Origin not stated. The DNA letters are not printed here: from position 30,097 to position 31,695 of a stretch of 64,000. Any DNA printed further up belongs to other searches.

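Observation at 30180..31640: Second TnpB-only element (copy 2), 75 nt from the apgM start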

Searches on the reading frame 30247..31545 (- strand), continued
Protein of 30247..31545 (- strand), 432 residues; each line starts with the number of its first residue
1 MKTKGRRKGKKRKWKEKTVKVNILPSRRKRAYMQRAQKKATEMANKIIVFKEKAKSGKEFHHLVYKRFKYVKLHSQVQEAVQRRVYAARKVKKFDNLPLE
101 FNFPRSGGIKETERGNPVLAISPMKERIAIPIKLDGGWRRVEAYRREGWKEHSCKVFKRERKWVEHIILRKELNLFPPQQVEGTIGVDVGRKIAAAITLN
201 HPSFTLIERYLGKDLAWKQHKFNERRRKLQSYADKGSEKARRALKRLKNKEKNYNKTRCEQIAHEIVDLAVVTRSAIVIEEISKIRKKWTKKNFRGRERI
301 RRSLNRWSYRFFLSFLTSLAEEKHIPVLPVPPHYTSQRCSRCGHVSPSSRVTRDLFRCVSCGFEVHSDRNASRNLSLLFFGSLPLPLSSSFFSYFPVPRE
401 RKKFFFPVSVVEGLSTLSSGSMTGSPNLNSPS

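Call 33: search_solved_structures(query=A2, max_evalue=0.01, show_alignments=2)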
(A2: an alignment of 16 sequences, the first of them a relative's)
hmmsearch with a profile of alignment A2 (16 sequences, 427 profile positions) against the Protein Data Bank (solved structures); distinct sequences matched with E-value up to 0.01: 33.
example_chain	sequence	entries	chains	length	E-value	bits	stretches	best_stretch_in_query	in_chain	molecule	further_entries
8hr5_A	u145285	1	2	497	4.5e-28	101.3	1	150-380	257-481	Transposase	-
8j1j_A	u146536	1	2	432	5.4e-27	97.7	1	121-375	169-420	Transposase IS605 OrfB C-terminal domain-containing protein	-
8j3r_A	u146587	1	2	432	1.3e-26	96.4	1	121-375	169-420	Transposase IS605 OrfB C-terminal domain-containing protein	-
8j12_A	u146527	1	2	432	1.9e-25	92.6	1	121-375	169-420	Transposase IS605 OrfB C-terminal domain-containing protein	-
9nzp_A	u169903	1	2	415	7.5e-25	90.7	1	148-380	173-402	IS200/IS605 family element transposase accessory protein TnpB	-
7wju_A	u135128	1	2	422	3.9e-24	88.3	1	121-375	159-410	OrfB_Zn_ribbon domain-containing protein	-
8dzj_A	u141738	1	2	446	4.3e-24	88.2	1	121-375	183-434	OrfB_Zn_ribbon domain-containing protein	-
9nzq_A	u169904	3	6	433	1.4e-22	83.1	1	132-378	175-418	Cas12f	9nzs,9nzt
9i8y_A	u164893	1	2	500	4.8e-17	65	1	204-362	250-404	CRISPR-associated endodeoxyribonuclease Cas12f1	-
9nzo_B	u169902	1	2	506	3.2e-16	62.2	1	156-379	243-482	Cas12f Effector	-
9nzr_A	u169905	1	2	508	3.2e-16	62.2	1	156-379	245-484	Cas12f Nuclease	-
7l48_A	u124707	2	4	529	1.5e-13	53.5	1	156-375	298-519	Cas12f | Cas12f1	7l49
7c7l_A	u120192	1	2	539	1e-12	50.7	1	208-375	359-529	CRISPR-associated protein Cas14a.1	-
8iew_A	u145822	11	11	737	1.6e-12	50.1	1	232-375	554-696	Cas005 | Cas12j-SF05 | Cas12-1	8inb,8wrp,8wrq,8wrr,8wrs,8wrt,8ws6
9j09_A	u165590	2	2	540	1.6e-11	46.8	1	145-387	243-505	Transposase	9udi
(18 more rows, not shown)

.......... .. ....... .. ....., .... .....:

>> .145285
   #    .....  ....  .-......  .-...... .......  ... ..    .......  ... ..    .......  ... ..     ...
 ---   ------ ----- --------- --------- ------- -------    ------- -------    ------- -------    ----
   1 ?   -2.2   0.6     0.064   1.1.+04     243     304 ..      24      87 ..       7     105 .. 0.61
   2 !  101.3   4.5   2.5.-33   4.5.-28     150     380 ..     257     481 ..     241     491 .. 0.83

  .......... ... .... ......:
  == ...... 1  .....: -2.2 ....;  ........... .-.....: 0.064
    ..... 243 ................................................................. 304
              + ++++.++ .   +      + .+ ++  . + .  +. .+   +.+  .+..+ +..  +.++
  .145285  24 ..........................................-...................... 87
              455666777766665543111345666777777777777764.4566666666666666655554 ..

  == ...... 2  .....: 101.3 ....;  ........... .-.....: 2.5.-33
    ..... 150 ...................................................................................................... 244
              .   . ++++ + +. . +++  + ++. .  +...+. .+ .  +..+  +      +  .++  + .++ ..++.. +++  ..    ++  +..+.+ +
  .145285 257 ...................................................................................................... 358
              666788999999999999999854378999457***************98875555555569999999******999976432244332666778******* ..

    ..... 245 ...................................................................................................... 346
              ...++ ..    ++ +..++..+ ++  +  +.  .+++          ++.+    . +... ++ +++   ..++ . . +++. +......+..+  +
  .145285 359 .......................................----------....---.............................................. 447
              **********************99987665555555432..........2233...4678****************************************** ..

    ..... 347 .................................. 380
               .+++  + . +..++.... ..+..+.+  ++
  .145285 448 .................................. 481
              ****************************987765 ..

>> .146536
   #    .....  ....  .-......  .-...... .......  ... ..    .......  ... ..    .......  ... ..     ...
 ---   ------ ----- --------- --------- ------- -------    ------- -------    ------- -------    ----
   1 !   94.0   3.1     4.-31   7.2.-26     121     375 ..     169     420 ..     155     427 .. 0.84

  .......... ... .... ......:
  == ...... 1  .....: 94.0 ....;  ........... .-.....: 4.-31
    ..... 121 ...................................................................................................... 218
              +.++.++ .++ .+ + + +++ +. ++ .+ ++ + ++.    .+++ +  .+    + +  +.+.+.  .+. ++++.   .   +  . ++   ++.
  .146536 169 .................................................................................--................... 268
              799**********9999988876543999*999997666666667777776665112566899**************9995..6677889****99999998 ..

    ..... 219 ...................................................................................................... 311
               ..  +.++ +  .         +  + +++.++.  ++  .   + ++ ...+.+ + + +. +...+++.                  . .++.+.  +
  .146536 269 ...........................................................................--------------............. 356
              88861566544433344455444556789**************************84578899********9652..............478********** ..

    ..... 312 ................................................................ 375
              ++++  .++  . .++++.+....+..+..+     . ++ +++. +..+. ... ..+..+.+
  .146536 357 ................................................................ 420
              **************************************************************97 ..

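Call 41: list_cluster_members(proteins=[P0001, P0002])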
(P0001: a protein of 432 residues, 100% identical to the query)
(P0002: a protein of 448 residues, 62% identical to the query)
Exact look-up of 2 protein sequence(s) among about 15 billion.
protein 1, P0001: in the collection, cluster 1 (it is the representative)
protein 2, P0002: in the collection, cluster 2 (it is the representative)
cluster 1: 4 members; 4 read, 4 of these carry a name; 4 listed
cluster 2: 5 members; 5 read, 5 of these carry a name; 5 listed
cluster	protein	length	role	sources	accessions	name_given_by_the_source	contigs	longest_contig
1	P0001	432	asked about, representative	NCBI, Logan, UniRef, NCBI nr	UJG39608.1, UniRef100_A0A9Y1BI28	MAG: transposase [Candidatus Heimdallarchaeum aukensis] | Transposase n=1 Tax=Candidatus Heimdallarchaeum aukensis TaxID=2876573 ...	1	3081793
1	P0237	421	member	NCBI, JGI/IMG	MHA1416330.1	MAG: RNA-guided endonuclease InsQ/TnpB family protein [Candidatus Heimdallarchaeaceae ...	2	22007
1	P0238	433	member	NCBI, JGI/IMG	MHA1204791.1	MAG: RNA-guided endonuclease InsQ/TnpB family protein [Candidatus Heimdallarchaeaceae ...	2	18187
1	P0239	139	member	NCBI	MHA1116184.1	MAG: zinc ribbon domain-containing protein, partial [Candidatus Heimdallarchaeaceae ...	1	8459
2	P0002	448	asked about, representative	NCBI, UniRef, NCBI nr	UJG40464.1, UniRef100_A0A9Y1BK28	MAG: transposase [Candidatus Heimdallarchaeum aukensis] | Transposase n=1 Tax=Candidatus Heimdallarchaeum aukensis TaxID=2876573 ...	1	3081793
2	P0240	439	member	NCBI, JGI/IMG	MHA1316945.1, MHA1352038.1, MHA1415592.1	MAG: RNA-guided endonuclease InsQ/TnpB family protein [Candidatus Heimdallarchaeaceae ...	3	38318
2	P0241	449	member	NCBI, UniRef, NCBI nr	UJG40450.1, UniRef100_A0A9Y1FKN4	MAG: transposase [Candidatus Heimdallarchaeum aukensis] | Transposase n=1 Tax=Candidatus Heimdallarchaeum aukensis TaxID=2876573 ...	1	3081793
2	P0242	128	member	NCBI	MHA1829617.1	MAG: hypothetical protein ACTSX6_13340, partial [Candidatus Heimdallarchaeaceae archaeon]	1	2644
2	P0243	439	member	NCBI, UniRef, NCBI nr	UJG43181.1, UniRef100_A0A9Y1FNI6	MAG: transposase [Candidatus Heimdallarchaeum endolithica] | Transposase n=1 Tax=Candidatus Heimdallarchaeum endolithica TaxID=2876572 ...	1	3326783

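Call 42: find_encoding_contigs(protein=P0237, flank=3000, max_places=4)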
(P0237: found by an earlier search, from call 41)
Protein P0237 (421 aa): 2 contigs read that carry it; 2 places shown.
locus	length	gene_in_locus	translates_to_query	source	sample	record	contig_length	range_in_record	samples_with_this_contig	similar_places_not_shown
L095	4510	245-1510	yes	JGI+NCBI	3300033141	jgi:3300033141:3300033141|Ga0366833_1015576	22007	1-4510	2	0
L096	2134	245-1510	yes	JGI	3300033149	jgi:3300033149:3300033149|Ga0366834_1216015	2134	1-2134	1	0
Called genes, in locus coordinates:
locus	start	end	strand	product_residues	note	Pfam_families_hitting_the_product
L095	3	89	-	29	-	?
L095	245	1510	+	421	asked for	PF07282:Cas12f1-like_TNB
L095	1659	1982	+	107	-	PF03091:CutA1 (weak)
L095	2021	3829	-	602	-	PF00664:ABC_membrane, PF00005:ABC_tran, PF02463:SMC_N (faint)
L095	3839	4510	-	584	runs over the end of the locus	PF00664:ABC_membrane, PF00005:ABC_tran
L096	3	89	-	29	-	?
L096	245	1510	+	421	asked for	PF07282:Cas12f1-like_TNB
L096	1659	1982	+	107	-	PF03091:CutA1 (weak)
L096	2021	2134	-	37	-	?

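Call 43: find_encoding_contigs(protein=P0238, flank=3000, max_places=4)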
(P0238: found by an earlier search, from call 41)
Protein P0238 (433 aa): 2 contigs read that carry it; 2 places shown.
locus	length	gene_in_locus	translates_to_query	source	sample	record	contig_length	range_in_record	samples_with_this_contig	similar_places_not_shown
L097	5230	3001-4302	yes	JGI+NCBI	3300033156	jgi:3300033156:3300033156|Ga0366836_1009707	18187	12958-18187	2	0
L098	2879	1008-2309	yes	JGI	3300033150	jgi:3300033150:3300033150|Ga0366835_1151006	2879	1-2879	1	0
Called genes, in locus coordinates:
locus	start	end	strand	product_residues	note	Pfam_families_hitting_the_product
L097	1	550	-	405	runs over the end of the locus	PF00037:Fer4, PF12797:Fer4_2 (weak), PF12837:Fer4_6, PF12838:Fer4_7, PF13187:Fer4_9, PF13237:Fer4_10, PF01012:ETF, PF00766:ETF_alpha, +6 more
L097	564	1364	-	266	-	PF01012:ETF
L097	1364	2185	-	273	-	PF02913:FAD-oxidase_C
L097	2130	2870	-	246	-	PF01565:FAD_binding_4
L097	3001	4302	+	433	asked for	PF07282:Cas12f1-like_TNB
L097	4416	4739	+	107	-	PF03091:CutA1 (weak)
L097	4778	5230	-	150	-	?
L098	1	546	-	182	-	?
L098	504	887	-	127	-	PF01565:FAD_binding_4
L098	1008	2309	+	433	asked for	PF07282:Cas12f1-like_TNB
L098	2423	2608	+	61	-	-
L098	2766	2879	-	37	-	?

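Call 48: search_protein_families(library=pfam, proteins=[L009:5335-6234:+, L010:5326-5727:+, L095:1659-1982:+], max_evalue=0.01)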
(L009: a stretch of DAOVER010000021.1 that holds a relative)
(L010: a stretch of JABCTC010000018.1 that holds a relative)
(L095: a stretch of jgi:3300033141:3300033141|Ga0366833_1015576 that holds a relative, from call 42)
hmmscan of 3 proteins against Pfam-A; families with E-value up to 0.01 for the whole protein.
L009:5335-6234:+ (299 aa): 4 families
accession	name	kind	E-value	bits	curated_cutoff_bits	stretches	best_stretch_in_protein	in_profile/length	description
PF07859.19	Abhydrolase_3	-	3.5e-57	194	25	1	72-274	1-209/210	alpha/beta hydrolase fold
PF10340.15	Say1_Mug180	-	8.4e-16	58.2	21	1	66-192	119-249/374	Steryl acetyl hydrolase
PF20434.5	BD-FAE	-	5.2e-15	56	26.8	1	70-163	14-111/215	BD-FAE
PF00326.27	Peptidase_S9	-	1.2e-06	28.6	22.6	1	120-274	45-190/213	Prolyl oligopeptidase family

L010:5326-5727:+ (133 aa): 0 families

L095:1659-1982:+ (107 aa): 1 family
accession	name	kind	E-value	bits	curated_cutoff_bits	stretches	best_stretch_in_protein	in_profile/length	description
PF03091.20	CutA1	-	2.9e-06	27.4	22.4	1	60-102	43-85/99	CutA1 divalent ion tolerance protein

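Call 54: search_protein_families(library=pfam, proteins=[L014:3416-3847:+, L017:3194-3595:+, L018:3359-3724:-, L020:3482-3886:-, L020:3079-3522:+, L021:1297-1659:+, L022:3302-3979:+, L024:3360-3950:+, L015:1894-2667:+, L023:2961-3551:+], max_evalue=0.01)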
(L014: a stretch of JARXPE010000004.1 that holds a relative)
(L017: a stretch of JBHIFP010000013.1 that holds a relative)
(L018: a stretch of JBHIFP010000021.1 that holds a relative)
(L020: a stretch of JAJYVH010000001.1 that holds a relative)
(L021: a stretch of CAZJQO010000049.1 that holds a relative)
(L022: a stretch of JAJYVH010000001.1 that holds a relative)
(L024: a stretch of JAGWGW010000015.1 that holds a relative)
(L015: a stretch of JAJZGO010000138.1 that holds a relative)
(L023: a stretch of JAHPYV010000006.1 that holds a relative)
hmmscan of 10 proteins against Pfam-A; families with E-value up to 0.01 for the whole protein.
L014:3416-3847:+ (143 aa): 2 families
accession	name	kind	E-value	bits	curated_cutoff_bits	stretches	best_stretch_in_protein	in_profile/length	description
PF04343.18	DUF488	-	4e-24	86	22.2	1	26-130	3-120/121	Domain of unknown function DUF488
PF22751.1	DUF488-N3a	-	8.5e-05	23.3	27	1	85-132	67-115/118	Active DUF488-N3 subclade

L017:3194-3595:+ (133 aa): 0 families

L018:3359-3724:- (121 aa): 0 families

L020:3482-3886:- (134 aa): 1 family
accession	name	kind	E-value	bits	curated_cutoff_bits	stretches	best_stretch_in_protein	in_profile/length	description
PF01092.24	Ribosomal_S6e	-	8.2e-34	116.6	26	1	1-121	1-124/125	Ribosomal protein S6e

L020:3079-3522:+ (147 aa): 0 families

L021:1297-1659:+ (120 aa): 0 families

L022:3302-3979:+ (225 aa): 0 families

L024:3360-3950:+ (196 aa): 0 families

L015:1894-2667:+ (257 aa): 0 families

L023:2961-3551:+ (196 aa): 6 families
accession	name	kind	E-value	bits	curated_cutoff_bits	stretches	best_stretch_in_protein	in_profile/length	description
PF00364.28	Biotin_lipoyl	-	1.4e-20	73.4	22.1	1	129-195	2-73/73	Biotin-requiring enzyme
PF13533.13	Biotin_lipoyl_2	-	1.2e-11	44.6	29.8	1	130-158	3-31/32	Biotin-lipoyl like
PF13437.12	HlyD_3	-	2e-05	25.7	22.2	0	167-195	2-30/106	HlyD family secretion protein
PF01597.25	GCV_H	-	0.00015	22.1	22.2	1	122-178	17-74/122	Glycine cleavage H-protein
PF16576.10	HlyD_D23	-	0.0007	19.4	30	0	165-195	109-139/214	Barrel-sandwich domain of CusB or HlyD membrane-fusion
PF05896.17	NQRA_N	-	0.002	18.7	25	1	139-180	40-80/94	NqrA N-terminal barrel-sandwich hybrid domain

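Call 55: search_protein_families(library=ncbifam, proteins=[window:30250-31545:-], max_evalue=0.01)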
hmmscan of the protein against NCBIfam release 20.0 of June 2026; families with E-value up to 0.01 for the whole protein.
window:30250-31545:- (432 aa): 4 families
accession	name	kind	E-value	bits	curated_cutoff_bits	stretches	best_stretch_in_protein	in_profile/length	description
NF040570.1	guided_TnpB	subfamily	1.5e-37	129.8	100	1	29-375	67-386/389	RNA-guided endonuclease TnpB family protein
NF049972.1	CRISPR_Cas12f2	exception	2.2e-30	106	450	1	178-376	322-516/524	type V CRISPR-associated effector Cas12f2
NF045604.1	cas_Cas12e_CasX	equivalog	1e-11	43.9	200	1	180-345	598-761/886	type V CRISPR RNA-guided endonuclease Cas12e/CasX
TIGR01766.2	TIGR01766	domain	1.5e-11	44.6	32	1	251-336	1-82/82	IS200/IS605 family accessory protein TnpB-related protein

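Call 60: predict_structure(alignment_id=A2)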
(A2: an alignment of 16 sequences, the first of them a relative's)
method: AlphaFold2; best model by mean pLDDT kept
length: 432 residues; sequences in the alignment: 16
mean_pLDDT: 70.0   pTM: 0.42
mean pLDDT of the five models: 70.0, 69.9, 67.9, 67.1, 66.1
residues with pLDDT >= 90: 103; 70-90: 149; 50-70: 82; < 50: 98
segments of 3 or more residues with pLDDT < 50: 1-10, 176-213, 383-432
pLDDT, mean of each block of 10 residues (from residue 1): 36 82 93 93 91 87 84 88 88 86 89 92 92 91 91 90 91 52 31 35 35 55 84 91 90 81 73 64 60 59 64 83 78 68 79 74 73 62 42 33 29 28 29 40
secondary structure, 60 per line:
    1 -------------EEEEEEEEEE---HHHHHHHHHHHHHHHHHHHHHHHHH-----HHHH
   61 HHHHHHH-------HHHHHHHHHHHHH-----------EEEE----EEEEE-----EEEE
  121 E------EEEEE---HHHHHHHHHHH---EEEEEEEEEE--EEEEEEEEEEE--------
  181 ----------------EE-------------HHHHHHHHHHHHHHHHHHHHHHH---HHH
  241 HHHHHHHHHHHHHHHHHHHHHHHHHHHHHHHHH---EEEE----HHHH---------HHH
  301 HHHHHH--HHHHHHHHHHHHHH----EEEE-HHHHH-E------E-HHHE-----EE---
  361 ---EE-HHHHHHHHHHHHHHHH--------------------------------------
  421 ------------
elements in order: E14-23 H27-51 H57-67 H75-87 E99-102 E107-111 E117-121 E128-132 H136-146 E150-159 E162-172 H212-234 H238-273 E277-280 H285-288 H298-306 H309-322 E327-330 H332-336 H367-382
